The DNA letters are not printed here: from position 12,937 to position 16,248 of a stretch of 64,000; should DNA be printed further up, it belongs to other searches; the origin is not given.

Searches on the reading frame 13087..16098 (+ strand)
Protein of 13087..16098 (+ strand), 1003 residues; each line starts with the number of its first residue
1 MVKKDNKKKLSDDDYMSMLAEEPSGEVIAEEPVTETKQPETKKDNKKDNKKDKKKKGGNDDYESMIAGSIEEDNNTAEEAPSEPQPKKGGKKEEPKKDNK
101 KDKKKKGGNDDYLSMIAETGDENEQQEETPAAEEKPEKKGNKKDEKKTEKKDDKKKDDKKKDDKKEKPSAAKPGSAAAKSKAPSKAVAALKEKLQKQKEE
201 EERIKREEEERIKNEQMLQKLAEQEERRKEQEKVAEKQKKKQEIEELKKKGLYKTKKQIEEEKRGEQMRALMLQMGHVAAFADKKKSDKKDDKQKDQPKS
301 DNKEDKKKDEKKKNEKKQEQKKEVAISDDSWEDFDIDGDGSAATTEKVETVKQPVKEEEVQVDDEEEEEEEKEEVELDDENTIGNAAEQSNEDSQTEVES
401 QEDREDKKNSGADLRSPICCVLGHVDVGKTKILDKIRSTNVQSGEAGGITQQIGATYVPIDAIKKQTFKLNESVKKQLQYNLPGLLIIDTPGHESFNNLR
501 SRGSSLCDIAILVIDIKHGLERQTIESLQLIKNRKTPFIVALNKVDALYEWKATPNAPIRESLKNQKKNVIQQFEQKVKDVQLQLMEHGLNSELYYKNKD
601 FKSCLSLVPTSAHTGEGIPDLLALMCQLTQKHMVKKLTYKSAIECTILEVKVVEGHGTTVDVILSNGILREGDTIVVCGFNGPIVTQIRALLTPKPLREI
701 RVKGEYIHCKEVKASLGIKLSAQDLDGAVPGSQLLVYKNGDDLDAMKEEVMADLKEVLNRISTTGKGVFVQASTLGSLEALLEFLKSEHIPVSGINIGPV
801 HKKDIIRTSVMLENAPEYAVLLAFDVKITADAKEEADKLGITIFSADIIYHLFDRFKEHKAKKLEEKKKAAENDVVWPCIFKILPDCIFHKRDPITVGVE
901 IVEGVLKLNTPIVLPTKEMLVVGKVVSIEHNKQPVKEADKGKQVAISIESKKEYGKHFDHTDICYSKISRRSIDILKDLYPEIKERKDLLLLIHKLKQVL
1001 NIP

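Call 26: search_protein_families(library=pfam, proteins=[window:13087-16098:+], max_evalue=0.00001)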
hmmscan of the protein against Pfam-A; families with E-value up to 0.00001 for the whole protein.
window:13087-16098:+ (1003 aa): 5 families
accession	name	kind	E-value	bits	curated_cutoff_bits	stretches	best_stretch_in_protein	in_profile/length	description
PF00009.33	GTP_EFTU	-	3.5e-33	115.2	26.5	1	417-630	4-187/188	Elongation factor Tu GTP binding domain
PF14578.12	GTP_EFTU_D4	-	2.2e-18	66.3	23.8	1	878-965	2-86/86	Elongation factor Tu domain 4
PF11987.13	IF-2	-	3.8e-17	62.7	27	1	746-857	4-117/117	Translation-initiation factor 2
PF03144.31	GTP_EFTU_D2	-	2.2e-10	41.3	30.3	0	657-731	1-69/73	Elongation factor Tu domain 2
PF01926.29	MMR_HSR1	-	5.3e-07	30.2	21.9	1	420-544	3-113/113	50S ribosome-binding GTPase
